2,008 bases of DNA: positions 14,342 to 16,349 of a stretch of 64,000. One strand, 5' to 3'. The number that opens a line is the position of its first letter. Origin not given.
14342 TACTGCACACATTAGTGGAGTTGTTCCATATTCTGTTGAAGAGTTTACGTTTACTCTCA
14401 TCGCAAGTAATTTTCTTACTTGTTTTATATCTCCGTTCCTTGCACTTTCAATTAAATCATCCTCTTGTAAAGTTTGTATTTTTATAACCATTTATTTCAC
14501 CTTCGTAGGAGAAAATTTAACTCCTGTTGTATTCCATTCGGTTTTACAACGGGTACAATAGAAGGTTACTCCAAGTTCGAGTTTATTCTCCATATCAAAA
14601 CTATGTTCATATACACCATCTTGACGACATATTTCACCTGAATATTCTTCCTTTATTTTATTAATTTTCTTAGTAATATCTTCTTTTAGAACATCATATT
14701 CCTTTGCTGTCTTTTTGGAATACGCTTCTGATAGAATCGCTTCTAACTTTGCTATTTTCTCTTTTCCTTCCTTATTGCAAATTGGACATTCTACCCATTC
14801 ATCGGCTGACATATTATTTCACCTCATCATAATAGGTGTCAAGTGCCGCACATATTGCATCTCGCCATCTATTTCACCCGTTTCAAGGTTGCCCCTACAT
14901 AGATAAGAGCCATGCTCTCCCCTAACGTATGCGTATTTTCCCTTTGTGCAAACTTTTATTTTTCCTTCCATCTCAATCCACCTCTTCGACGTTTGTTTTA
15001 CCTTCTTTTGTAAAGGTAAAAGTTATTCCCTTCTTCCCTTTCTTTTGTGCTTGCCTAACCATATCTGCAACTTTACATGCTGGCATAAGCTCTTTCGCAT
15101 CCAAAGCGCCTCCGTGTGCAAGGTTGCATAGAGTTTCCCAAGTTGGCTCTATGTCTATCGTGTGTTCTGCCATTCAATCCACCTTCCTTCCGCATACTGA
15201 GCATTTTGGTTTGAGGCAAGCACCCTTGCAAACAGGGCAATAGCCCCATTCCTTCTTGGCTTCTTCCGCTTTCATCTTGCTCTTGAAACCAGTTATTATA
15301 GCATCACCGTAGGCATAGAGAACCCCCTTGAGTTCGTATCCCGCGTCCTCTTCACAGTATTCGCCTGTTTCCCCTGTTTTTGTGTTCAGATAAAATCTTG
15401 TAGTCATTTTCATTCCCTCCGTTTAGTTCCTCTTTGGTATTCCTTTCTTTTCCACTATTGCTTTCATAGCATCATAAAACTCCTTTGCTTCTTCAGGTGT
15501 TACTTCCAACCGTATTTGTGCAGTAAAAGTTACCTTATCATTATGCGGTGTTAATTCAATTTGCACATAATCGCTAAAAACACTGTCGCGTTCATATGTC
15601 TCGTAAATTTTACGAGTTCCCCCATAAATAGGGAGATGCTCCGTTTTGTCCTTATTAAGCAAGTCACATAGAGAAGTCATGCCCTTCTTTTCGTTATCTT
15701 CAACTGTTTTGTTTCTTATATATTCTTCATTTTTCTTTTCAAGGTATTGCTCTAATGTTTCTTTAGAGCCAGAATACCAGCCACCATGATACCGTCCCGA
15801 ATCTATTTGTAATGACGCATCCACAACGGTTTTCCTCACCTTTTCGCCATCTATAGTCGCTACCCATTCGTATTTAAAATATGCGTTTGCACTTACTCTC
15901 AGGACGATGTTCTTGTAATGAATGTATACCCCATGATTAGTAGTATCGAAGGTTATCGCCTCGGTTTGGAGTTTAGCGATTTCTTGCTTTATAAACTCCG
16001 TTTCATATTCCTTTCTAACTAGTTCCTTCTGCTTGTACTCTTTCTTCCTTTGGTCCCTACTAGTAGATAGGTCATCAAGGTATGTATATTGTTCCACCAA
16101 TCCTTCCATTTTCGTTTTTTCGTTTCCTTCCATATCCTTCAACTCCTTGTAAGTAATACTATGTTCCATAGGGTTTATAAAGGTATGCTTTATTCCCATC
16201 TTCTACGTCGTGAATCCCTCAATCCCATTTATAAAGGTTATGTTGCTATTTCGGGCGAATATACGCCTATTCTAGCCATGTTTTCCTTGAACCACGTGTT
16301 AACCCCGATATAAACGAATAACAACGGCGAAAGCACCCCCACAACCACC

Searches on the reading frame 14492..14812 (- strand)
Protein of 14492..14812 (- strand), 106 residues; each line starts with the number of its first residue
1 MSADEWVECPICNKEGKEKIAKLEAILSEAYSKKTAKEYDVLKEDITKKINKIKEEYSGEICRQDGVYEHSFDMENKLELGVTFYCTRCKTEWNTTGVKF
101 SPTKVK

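Call 94: find_encoding_contigs(protein=window:14492-14812:-, flank=3000, max_places=3)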
Protein window:14492-14812:- (106 aa): 2 contigs read that carry it; 1 place shown.
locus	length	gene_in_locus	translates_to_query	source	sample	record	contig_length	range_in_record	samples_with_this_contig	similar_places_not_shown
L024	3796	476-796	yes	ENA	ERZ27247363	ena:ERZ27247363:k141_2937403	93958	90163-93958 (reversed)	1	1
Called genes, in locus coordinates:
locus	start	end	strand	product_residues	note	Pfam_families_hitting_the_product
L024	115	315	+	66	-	-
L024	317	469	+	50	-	-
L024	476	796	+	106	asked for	-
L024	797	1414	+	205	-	PF12796:Ank_2, PF13637:Ank_4, PF13857:Ank_5, PF00023:Ank, PF13606:Ank_3 (weak), PF13637:Ank_4 (weak)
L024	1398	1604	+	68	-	-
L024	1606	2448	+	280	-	-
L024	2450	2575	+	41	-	-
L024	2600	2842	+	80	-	-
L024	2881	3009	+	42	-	-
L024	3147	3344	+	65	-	-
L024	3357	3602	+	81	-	-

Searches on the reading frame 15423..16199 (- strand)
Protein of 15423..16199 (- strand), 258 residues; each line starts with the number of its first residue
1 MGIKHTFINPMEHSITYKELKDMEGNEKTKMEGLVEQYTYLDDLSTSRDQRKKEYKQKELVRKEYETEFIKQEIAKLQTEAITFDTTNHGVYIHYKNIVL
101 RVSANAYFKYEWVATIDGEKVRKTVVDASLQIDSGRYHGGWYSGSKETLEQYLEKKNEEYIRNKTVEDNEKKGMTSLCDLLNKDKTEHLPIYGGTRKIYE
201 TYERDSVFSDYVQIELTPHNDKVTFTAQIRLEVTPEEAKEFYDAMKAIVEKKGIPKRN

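Call 10: search_protein_families(library=pfam, proteins=[window:15423-16199:-], max_evalue=0.01)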
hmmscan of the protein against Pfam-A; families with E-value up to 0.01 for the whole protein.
window:15423-16199:- (258 aa): 0 families

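Call 91: find_encoding_contigs(protein=window:15423-16199:-, flank=3000, max_places=3)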
Protein window:15423-16199:- (258 aa): no gene with exactly this product is on record in the collection.
